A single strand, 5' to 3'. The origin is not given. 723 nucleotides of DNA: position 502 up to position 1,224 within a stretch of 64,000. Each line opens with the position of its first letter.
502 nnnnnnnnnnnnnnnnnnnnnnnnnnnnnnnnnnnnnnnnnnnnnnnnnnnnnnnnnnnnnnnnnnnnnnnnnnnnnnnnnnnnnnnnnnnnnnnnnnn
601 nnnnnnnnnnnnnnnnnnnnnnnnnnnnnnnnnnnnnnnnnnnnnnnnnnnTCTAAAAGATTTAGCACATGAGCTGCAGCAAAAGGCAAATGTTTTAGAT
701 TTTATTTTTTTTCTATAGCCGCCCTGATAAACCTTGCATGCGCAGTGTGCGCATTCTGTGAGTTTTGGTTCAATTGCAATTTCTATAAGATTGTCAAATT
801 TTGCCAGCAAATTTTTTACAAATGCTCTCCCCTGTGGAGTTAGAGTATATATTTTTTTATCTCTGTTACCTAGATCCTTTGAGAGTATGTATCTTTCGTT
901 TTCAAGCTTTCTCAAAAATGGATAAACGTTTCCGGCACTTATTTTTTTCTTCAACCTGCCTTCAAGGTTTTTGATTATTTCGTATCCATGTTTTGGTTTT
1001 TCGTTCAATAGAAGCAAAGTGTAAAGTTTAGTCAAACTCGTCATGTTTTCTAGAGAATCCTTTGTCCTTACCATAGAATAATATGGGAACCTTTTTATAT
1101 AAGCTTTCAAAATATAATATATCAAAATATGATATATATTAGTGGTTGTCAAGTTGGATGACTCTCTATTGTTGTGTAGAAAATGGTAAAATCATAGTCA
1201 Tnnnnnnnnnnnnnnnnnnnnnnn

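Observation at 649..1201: PadR-family regulator with a C-terminal TRASH metal-binding domain, divergently transcribed from copA: candidate copper sensor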

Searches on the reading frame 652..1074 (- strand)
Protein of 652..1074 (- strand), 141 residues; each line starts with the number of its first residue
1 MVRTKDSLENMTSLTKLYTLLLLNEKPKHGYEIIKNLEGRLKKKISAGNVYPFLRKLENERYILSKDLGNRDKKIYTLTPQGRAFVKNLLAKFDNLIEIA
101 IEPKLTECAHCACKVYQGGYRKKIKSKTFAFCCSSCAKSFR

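Call 3: search_protein_families(library=pfam, proteins=[window:652-1074:-], max_evalue=1)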
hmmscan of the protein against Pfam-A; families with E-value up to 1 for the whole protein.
seq(141 aa): 7 families
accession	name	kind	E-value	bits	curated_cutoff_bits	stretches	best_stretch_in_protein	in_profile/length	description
PF03551.20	PadR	-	2.2e-16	60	27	1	20-87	2-74/75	Transcriptional regulator PadR-like family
PF24273.1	TRASH_HVO_1752_C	-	5.4e-05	23.7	27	1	107-141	3-37/47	HVO_1752, C-terminal TRASH domain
PF13601.12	HTH_34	-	0.0002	21.9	27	1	44-96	25-79/80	Winged helix DNA-binding domain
PF11494.13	Ta0938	-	0.011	16.6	27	1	108-140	4-34/92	Ta0938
PF11313.14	DUF3116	-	0.1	13.1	25.9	1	57-88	51-81/84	Protein of unknown function (DUF3116)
PF12156.14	ATPase-cat_bd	-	0.44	11.7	27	1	107-137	1-32/86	Putative metal-binding domain of cation transport ATPase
PF09723.15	Zn_ribbon_8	-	0.75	10.3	34.4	0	92-113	14-34/41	Zinc ribbon domain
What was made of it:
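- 814..1017 (-): PadR winged helix-turn-helix, residues 20-87. PF03551, E 2.2e-16 (call 3).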

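Call 4: search_protein_families(library=ncbifam, proteins=[window:652-1074:-], max_evalue=1)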
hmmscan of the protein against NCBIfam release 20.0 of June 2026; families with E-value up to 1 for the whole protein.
seq(141 aa): 6 families
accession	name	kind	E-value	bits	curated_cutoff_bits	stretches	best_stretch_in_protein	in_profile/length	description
NF006931.0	PRK09416.1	equivalog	1.7e-11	44.4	112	1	11-89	39-118/135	PadR family transcriptional regulator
TIGR03433.1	padR_acidobact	paralog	4.8e-10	39.4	101.8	1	17-98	7-93/101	PadR family transcriptional regulator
TIGR02719.1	repress_PhaQ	equivalog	6.5e-07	29.7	139.35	1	18-93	28-106/138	poly-beta-hydroxybutyrate-responsive repressor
NF004170.0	PRK05638.1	equivalog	1.3e-05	24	421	1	14-89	371-441/442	threonine synthase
NF053635.1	TransRegRv3488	equivalog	0.00016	21.8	140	1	40-96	33-91/98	Rv3488 family transcriptional regulator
NF041423.1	MobC_subf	subfamily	0.034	13.4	200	1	30-102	29-99/240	MobC family replication-relaxation protein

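Call 8: find_homologous_proteins(query=window:652-1074:-, max_evalue=0.001)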
Query seq(141 aa) (141 aa): 119 proteins with E <= 0.001 among 142 candidates.
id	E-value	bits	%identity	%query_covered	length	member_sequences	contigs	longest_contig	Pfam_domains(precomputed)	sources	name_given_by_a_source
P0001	7.1e-88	309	100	100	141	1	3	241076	PF03551.21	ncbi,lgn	-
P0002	7.4e-67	241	77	100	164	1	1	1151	PF03551.21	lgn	-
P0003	2.4e-65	236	77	100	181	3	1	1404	PF03551.21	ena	-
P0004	6.2e-56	206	64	99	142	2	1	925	PF03551.21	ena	-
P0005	2.2e-47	178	59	92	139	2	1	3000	PF03551.21,PF13601.13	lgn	-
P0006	6.5e-47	177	57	84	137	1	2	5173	PF03551.21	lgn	-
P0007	6.4e-46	174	59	93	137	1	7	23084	PF03551.21,PF24273.2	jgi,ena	-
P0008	9.1e-46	173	59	95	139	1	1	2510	PF03551.21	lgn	-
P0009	1.0e-42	163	56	93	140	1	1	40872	PF03551.21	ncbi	-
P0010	1.1e-42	163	54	93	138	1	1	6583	PF03551.21,PF24273.2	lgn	-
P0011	1.2e-42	163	54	93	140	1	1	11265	PF03551.21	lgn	-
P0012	1.8e-42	162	56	93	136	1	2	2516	PF03551.21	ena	-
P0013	3.8e-42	161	52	93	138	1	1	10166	PF03551.21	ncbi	-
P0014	4.3e-42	161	54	93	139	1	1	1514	PF03551.21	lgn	-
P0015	9.7e-42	160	57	89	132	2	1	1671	PF03551.21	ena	-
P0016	1.6e-41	159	55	93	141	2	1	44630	PF03551.21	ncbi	-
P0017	1.7e-41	159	55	93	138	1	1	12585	PF03551.21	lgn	-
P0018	3.8e-41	158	56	93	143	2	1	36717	PF03551.21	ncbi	-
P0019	6.8e-41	157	54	82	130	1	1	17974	PF03551.21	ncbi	-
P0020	1.1e-40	157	49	94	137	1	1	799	PF03551.21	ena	-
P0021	3.7e-40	155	55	92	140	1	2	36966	PF03551.21,PF24273.2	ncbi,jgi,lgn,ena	-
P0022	1.2e-38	150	53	93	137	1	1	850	PF03551.21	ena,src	-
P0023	6.8e-38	148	50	93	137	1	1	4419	PF03551.21,PF24273.2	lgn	-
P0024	1.3e-37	147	53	93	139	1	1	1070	PF03551.21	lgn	-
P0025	2.0e-36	143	47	84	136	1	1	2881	PF03551.21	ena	-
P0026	1.0e-35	141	53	93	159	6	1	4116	PF03551.21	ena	-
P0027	2.1e-35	140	49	93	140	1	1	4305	PF03551.21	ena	-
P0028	2.4e-35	139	46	100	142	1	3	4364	PF03551.21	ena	-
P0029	5.2e-34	135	43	84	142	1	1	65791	PF03551.21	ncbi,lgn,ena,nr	ncbi:MAG: PadR family transcriptional regulator [Nanoarchaeota archaeon]|nr:PadR family transcriptio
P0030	1.2e-20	92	48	69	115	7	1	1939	PF03551.21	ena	-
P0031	4.0e-20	90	51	65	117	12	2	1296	PF03551.21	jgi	-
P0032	2.3e-19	88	45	69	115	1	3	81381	PF03551.21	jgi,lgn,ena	-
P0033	8.3e-9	54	46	58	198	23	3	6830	PF03551.21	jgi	jgi:DNA-binding PadR family transcriptional regulator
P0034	1.1e-8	53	46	58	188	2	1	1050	PF03551.21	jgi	jgi:DNA-binding PadR family transcriptional regulator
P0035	2.3e-7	49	45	58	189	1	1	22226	PF03551.21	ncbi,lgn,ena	-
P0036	4.1e-7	48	45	58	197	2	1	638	PF03551.21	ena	-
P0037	5.2e-7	48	42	57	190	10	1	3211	PF03551.21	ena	-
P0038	5.3e-7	48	44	58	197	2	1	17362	PF03551.21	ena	-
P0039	8.9e-7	47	44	57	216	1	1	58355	PF03551.21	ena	-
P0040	9.7e-7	47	42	58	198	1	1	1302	PF03551.21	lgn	-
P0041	1.1e-6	47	45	58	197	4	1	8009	PF03551.21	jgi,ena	-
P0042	1.2e-6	46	44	58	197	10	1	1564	PF03551.21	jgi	-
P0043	1.5e-6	46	44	57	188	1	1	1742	PF03551.21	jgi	jgi:DNA-binding PadR family transcriptional regulator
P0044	1.8e-6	46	42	58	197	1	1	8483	PF03551.21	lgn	-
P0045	2.8e-6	45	43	57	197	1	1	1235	PF03551.21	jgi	-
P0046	2.8e-6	45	43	57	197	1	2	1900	PF03551.21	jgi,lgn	-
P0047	3.5e-6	45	46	52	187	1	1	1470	PF03551.21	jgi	jgi:DNA-binding PadR family transcriptional regulator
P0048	3.9e-6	45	42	58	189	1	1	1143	PF03551.21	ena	-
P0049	4.8e-6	45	41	58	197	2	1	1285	PF03551.21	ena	-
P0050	5.9e-6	44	41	58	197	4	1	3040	PF03551.21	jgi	jgi:DNA-binding PadR family transcriptional regulator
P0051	6.1e-6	44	41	57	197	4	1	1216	PF03551.21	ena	-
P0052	6.2e-6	44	45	50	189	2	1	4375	PF03551.21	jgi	jgi:DNA-binding PadR family transcriptional regulator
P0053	7.0e-6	44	51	48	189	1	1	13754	PF03551.21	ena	-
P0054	7.8e-6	44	44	57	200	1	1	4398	PF03551.21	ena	-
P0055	9.4e-6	44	44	59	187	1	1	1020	PF03551.21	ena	-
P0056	1.4e-5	43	46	50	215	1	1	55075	PF03551.21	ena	-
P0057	1.6e-5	43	40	58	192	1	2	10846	PF03551.21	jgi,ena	-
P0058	1.8e-5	43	44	58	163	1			PF03551.21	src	-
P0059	2.1e-5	43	43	59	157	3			PF03551.21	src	-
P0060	2.2e-5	42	40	57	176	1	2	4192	PF03551.21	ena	-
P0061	2.2e-5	42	41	57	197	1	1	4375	PF03551.21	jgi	jgi:DNA-binding PadR family transcriptional regulator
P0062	2.5e-5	42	47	50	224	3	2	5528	PF03551.21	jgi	jgi:DNA-binding PadR family transcriptional regulator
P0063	2.6e-5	42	43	59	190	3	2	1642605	PF03551.21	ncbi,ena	-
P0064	2.8e-5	42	43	57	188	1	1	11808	PF03551.21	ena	-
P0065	2.9e-5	42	44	56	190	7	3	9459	PF03551.21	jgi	jgi:DNA-binding PadR family transcriptional regulator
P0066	3.2e-5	42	42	58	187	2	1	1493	PF03551.21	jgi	jgi:DNA-binding PadR family transcriptional regulator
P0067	3.3e-5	42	42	57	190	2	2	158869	PF03551.21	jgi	jgi:DNA-binding PadR family transcriptional regulator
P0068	3.4e-5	42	43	55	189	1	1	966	PF03551.21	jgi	jgi:DNA-binding PadR family transcriptional regulator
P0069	4.0e-5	42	41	55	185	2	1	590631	PF03551.21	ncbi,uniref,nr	ncbi:PadR family transcriptional regulator [Roseomonas stagni]|uniref:PadR family transcriptional re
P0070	4.9e-5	41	41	57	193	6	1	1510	PF03551.21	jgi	jgi:DNA-binding PadR family transcriptional regulator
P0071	5.1e-5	41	42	57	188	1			PF03551.21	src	-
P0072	5.4e-5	41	43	57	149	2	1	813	PF03551.21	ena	-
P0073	5.9e-5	41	42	58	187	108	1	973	PF03551.21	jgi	jgi:DNA-binding PadR family transcriptional regulator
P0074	5.9e-5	41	40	59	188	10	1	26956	PF03551.21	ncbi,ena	-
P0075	7.3e-5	41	45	52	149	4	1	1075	PF03551.21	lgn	-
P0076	8.9e-5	40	40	46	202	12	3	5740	PF03551.21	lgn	-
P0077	9.6e-5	40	42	59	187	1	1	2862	PF03551.21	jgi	jgi:DNA-binding PadR family transcriptional regulator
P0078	9.7e-5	40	42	59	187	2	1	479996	PF03551.21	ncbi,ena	-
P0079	9.7e-5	40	42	59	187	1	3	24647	PF03551.21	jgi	jgi:DNA-binding PadR family transcriptional regulator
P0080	9.7e-5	40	42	59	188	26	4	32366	PF03551.21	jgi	jgi:DNA-binding PadR family transcriptional regulator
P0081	9.8e-5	40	49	49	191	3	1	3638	PF03551.21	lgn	-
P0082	1.0e-4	40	42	59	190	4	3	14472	PF03551.21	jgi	jgi:DNA-binding PadR family transcriptional regulator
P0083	1.1e-4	40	42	57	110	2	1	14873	PF03551.21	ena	-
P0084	1.1e-4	40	41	58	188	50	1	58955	PF03551.21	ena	-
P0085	1.2e-4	40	42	59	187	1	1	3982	PF03551.21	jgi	jgi:DNA-binding PadR family transcriptional regulator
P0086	1.2e-4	40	42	57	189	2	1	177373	PF03551.21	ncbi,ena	-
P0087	1.2e-4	40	40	59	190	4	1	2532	PF03551.21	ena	-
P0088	1.2e-4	40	41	58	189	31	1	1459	PF03551.21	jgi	jgi:DNA-binding PadR family transcriptional regulator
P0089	1.3e-4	40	43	52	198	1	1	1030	PF03551.21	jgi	jgi:DNA-binding PadR family transcriptional regulator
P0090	1.3e-4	40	45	48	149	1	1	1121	PF03551.21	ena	-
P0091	1.3e-4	40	40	57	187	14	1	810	PF03551.21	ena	-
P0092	1.3e-4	40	45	52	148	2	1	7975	PF03551.21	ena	-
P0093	1.4e-4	40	40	58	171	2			PF03551.21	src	-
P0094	1.4e-4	40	42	55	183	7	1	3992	PF03551.21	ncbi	-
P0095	1.4e-4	40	40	59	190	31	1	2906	PF03551.21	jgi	jgi:DNA-binding PadR family transcriptional regulator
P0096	1.6e-4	40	45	48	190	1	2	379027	PF03551.21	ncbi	-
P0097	1.6e-4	40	42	59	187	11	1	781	PF03551.21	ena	-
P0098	1.7e-4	40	42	57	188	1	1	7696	PF03551.21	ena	-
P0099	1.7e-4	40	44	49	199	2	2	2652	PF03551.21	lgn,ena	-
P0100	1.8e-4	39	41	59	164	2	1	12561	PF03551.21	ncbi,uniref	ncbi:MAG: PadR family transcriptional regulator [Roseiarcus sp.]|uniref:PadR family transcriptional 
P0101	2.0e-4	39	42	57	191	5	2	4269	PF03551.21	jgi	jgi:DNA-binding PadR family transcriptional regulator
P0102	2.1e-4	39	40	58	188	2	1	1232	PF03551.21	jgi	jgi:DNA-binding PadR family transcriptional regulator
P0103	2.1e-4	39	42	57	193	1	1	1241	PF03551.21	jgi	jgi:DNA-binding PadR family transcriptional regulator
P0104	2.2e-4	39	38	57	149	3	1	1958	PF03551.21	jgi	jgi:DNA-binding PadR family transcriptional regulator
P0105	2.2e-4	39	41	58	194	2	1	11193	PF03551.21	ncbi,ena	-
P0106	2.3e-4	39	45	48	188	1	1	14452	PF03551.21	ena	-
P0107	2.5e-4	39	41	59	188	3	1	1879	PF03551.21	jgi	jgi:DNA-binding PadR family transcriptional regulator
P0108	2.5e-4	39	44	60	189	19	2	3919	PF03551.21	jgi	jgi:DNA-binding PadR family transcriptional regulator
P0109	2.7e-4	39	42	55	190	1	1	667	PF03551.21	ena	-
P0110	3.2e-4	39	42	55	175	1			PF03551.21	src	-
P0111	3.9e-4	38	40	57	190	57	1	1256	PF03551.21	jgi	jgi:DNA-binding PadR family transcriptional regulator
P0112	3.9e-4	38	46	48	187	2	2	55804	PF03551.21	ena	-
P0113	4.0e-4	38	39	59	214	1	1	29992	PF03551.21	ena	-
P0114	4.2e-4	38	44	48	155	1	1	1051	PF03551.21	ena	-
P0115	4.8e-4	38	42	55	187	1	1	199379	PF03551.21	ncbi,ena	-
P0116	4.9e-4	38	38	57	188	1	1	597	PF03551.21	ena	-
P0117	5.0e-4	38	45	41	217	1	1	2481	PF03551.21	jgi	jgi:DNA-binding PadR family transcriptional regulator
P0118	5.5e-4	38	46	48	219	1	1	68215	PF03551.21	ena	-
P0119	5.7e-4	38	46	48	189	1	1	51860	PF03551.21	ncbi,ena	-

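Call 13: find_related_loci(query=A2, collection=genome_contigs, flank=6000)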
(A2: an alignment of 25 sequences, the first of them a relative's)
Query A2 (141 aa) in genome_contigs; peptide patterns used: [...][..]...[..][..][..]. (x = any residue, [..] = any of these).
600 stretches matched a pattern (row limit reached: there are more); 570 encode a relative of the query (tblastn E <= 1e-3); the best 80 are kept; 80 distinct loci.
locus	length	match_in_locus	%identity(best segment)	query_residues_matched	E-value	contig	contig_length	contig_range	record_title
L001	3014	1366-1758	53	11-141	9e-45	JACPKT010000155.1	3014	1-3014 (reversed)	MAG: Candidatus Iainarchaeum archaeon isolate NC_groundwater_502_Ag_S-0.1um_40_6 S35_SO-1_scaffold_616832, whole genome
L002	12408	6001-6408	50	10-141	1e-41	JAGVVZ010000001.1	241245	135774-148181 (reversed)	MAG: Candidatus Aenigmatarchaeota archaeon isolate RIFCSPHIGHO2_02_FULL_35_12 rifcsphigho2_02_scaffold_21, whole genome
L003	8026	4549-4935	52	11-140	8e-42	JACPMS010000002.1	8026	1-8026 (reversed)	MAG: Candidatus Woesearchaeota archaeon isolate NC_groundwater_555_Ag_S-0.1um_38_11 S35_SO-1_scaffold_44605, whole genom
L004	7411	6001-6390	48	11-140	2e-41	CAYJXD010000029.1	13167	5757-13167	MAG TPA_asm: uncultured Methanosarcinales archaeon isolate ERP125453_co1_510 genome assembly, contig: NODE_5123_length_1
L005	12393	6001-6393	47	11-141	3e-40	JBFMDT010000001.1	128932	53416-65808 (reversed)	MAG: Nanoarchaeota archaeon isolate MAG226 MAG226_1, whole genome shotgun sequence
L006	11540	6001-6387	53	11-140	3e-40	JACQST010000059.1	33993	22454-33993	MAG: Candidatus Woesearchaeota archaeon isolate NC_groundwater_1392_Ag_S-0.2um_48_44 S_p2_S4_coassembly_k141_3148442, wh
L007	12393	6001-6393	47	11-141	2e-39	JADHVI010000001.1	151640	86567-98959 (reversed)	MAG: Candidatus Woesearchaeota archaeon isolate BS150m-G68 BS-150m-C47, whole genome shotgun sequence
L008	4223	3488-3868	51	11-138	2e-39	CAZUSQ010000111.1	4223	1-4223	MAG TPA_asm: uncultured Methanosarcinales archaeon isolate SRP269290_co1_892 genome assembly, contig: NODE_39748_length_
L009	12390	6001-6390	45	11-140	2e-38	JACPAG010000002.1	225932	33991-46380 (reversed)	MAG: Candidatus Aenigmatarchaeota archaeon isolate NC_groundwater_225_Ag_S-0.2um_45_12 S5_GD2017_2_S2_scaffold_156, whol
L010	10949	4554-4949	45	10-141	4e-37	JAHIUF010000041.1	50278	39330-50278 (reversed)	MAG: Nanoarchaeota archaeon isolate MM_PC_MetaG.mb.241 MM_PC_MetaG.mb.241_k141_922119, whole genome shotgun sequence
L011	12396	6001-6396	43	10-141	9e-37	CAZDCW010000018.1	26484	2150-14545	MAG TPA_asm: uncultured Methanosarcinales archaeon isolate SRP090828_co2_162 genome assembly, contig: NODE_612_length_26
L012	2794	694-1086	45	11-141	2e-36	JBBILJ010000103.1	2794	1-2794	MAG: Candidatus Micrarchaeota archaeon isolate AR170220_bin_206 NODE_35894_length_2794_cov_3.833516, whole genome shotgu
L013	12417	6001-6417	43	9-141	4e-36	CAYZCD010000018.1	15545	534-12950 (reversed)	MAG TPA_asm: uncultured archaeon isolate SRP269290_co1_1203 genome assembly, contig: NODE_5144_length_15545_cov_5.933635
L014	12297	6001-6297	49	5-101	2e-25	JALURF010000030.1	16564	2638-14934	MAG: Thermofilaceae archaeon isolate S146_metabat2_scaf2bin.032_VB S146_NODE_1357_length_16564_cov_1.826550, whole genom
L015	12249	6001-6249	42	16-98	3e-15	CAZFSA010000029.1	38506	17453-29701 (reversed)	MAG TPA_asm: uncultured Gemmatimonas sp. isolate SRP290908_co1_117 genome assembly, contig: NODE_1181_length_38506_cov_1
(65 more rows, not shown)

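Call 18: predict_structure(alignment_id=A2)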
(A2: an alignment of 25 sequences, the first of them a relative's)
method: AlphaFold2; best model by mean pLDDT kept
length: 141 residues; sequences in the alignment: 25
mean_pLDDT: 85.6   pTM: 0.64
mean pLDDT of the five models: 85.6, 84.8, 82.9, 81.3, 80.8
residues with pLDDT >= 90: 65; 70-90: 61; 50-70: 8; < 50: 7
segments of 3 or more residues with pLDDT < 50: 1-6
pLDDT, mean of each block of 10 residues (from residue 1): 50 90 95 94 90 96 89 87 94 81 82 77 88 87 76
secondary structure, 60 per line:
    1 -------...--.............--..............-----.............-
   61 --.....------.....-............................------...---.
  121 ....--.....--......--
elements in order: H13-25 H30-41 H47-59 E63-67 E74-78 H80-104 E105-107 E114-116 E120-124 E127-131 H134-139
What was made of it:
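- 649..1074 (-): Regulator gene: 141 aa plus stop codon. PadR winged helix, dimerisation helix and C-terminal TRASH-type Cys module. AF2 model with pLDDT 85.6 (call 18).
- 763..837 (-): Long helix alpha4, residues 80-104. This is the dimerisation helix of short PadR proteins. It ends in the conserved hinge A-I-E-P-K-L. AF2 secondary structure H80-104 (call 18).
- On PadR family (Pfam PF03551), short subfamily: AF2 model with pLDDT 85.6 and helix 80-104 (call 18).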

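Call 26: fold_search(model_id=the predicted structure, library=pdb)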
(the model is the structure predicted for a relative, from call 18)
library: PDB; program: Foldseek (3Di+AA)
matches with E <= 10: 1199; with E <= 0.001: 66
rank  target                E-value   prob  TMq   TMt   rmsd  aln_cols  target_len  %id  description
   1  6qfd_B                1.1e-05  1.00  0.52  0.62   4.1        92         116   25  The complex structure of hsRosR-S4 (vng0258/RosR-S4) (released 2019-07-10)
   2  6qfd_C                1.2e-05  1.00  0.52  0.64   5.6       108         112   22  The complex structure of hsRosR-S4 (vng0258/RosR-S4) (released 2019-07-10)
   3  6qfd_A                1.3e-05  1.00  0.52  0.63   5.5        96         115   25  The complex structure of hsRosR-S4 (vng0258/RosR-S4) (released 2019-07-10)
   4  6qh0_C                3.1e-05  1.00  0.51  0.65   4.6       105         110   24  The complex structure of hsRosR-S5 (VNG0258H/RosR-S5) (released 2019-07-10)
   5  3elk_A                3.1e-05  1.00  0.51  0.66   5.6       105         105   22  Crystal structure of putative transcriptional regulator TA0346 from Thermoplasma acidophilum (released 2008-09-30)
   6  3elk_B                3.9e-05  1.00  0.51  0.68   2.9        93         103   22  Crystal structure of putative transcriptional regulator TA0346 from Thermoplasma acidophilum (released 2008-09-30)
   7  6qua_D                6.0e-05  1.00  0.52  0.63   3.7        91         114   25  The complex structure of hsRosR-SG (vng0258/RosR-SG) (released 2019-07-10)
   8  1xma_B                6.3e-05  1.00  0.54  0.71   3.2        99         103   23  Structure of a transcriptional regulator from Clostridium thermocellum Cth-833 (released 2004-12-14)
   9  7wh4_A                7.6e-05  1.00  0.52  0.70   2.7        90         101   22  Crystal structure of the PadR-family transcriptional regulator Rv3488 of Mycobacterium tuberculosis H37Rv in complex w (released 2022-02-09)
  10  5h20                  8.1e-05  1.00  0.55  0.74   2.8        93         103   24  X-ray structure of PadR-like Transcription factor from bacteroid fragilis (released 2017-03-08)
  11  7wjp                  8.6e-05  1.00  0.53  0.73   2.8        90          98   24  Structure of PadR-like protein from Listeria monocytogenes (released 2022-04-20)
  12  6ez1_A                8.6e-05  1.00  0.52  0.66   3.0        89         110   26  Structure of h. salinarum RosR (vng0258) grown from NaBr (released 2018-08-22)
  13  3hhh_B                9.1e-05  1.00  0.55  0.73   4.2       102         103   24  Crystal structure of transcriptional regulator, a member of PadR family, from Enterococcus faecalis V583 (released 2009-06-02)
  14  9qbc                  9.1e-05  1.00  0.47  0.60   4.0        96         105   20  Crystal structure of Brachyspira hampsonii PadR (released 2026-03-11)
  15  9qbd_A                9.7e-05  1.00  0.47  0.63   4.2        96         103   19  Crystal structure of Brachyspira hampsonii PadR with Leu88 replaced by 3-aminotyrosine (released 2026-03-11)
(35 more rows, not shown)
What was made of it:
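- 814..1017 (-): Foldseek top hits are RosR VNG0258, TA0346, Rv3488 and LmrR, i.e. short PadR proteins (call 26).
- On PadR family (Pfam PF03551), short subfamily: The top 25 Foldseek PDB hits are PadR-type winged-helix regulators: RosR, TA0346, Rv3488, LmrR (call 26).
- On CopR/CopT (Lrp/AsnC-TRASH copper regulators): The fold is PadR (call 26).
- Closest known: Short. Same: Winged helix plus one long C-terminal helix (calls 18, 26).
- The AF2 model matches short PadR structures (calls 18, 26).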

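Call 32: search_protein_families(library=pfam, alignment_id=A2, max_evalue=0.01)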
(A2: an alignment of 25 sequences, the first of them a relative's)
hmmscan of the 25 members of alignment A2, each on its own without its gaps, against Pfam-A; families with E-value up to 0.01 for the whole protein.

A. member 1, P0001 (141 aa): 3 families
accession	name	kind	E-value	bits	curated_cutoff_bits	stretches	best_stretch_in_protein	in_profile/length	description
PF03551.20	PadR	-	2.2e-16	60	27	1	20-87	2-74/75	Transcriptional regulator PadR-like family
PF24273.1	TRASH_HVO_1752_C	-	5.4e-05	23.7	27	1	107-141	3-37/47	HVO_1752, C-terminal TRASH domain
PF13601.12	HTH_34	-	0.0002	21.9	27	1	44-96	25-79/80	Winged helix DNA-binding domain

B. families by the number of members that match (of 25 scanned): 15 families
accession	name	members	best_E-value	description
PF03551.20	PadR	25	1.9e-18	Transcriptional regulator PadR-like family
PF24273.1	TRASH_HVO_1752_C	21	7.1e-06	HVO_1752, C-terminal TRASH domain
PF11494.13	Ta0938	14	0.00018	Ta0938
PF13601.12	HTH_34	12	6.5e-06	Winged helix DNA-binding domain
PF01475.25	FUR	7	0.00099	Ferric uptake regulator family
PF14947.12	HTH_45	7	0.0026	Winged helix-turn-helix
PF01978.25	TrmB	6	0.00062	Sugar-specific transcriptional regulator TrmB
PF22381.2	Staph_reg_Sar_Rot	3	0.00029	Transcriptional regulator SarA/Rot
PF04458.17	DUF505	3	0.00053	Protein of unknown function (DUF505)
PF02334.22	RTP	3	0.0032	Replication terminator protein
PF03962.21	Mnd1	2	0.00015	Mnd1 HTH domain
PF01638.23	HxlR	1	0.00054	HxlR-like helix-turn-helix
PF22665.2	DUF6293_C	1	0.0046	DUF6293 C-terminal winged helix domain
PF22194.2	F-93_WHD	1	0.0051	F-93, winged-helix domain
PF04945.19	YHS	1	0.009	YHS domain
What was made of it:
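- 652..762 (-): TRASH-type module, residues 105-141. The Cys motif C108..C136 maps to 667-753. TRASH_HVO_1752_C, E 5e-5 (call 3); 21 of 25 homologues hit it (call 32).
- On PadR family (Pfam PF03551), short subfamily: 25 of 25 homologues match (call 32).
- PadR at E 2e-16 plus a TRASH-type tail (calls 3, 32).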
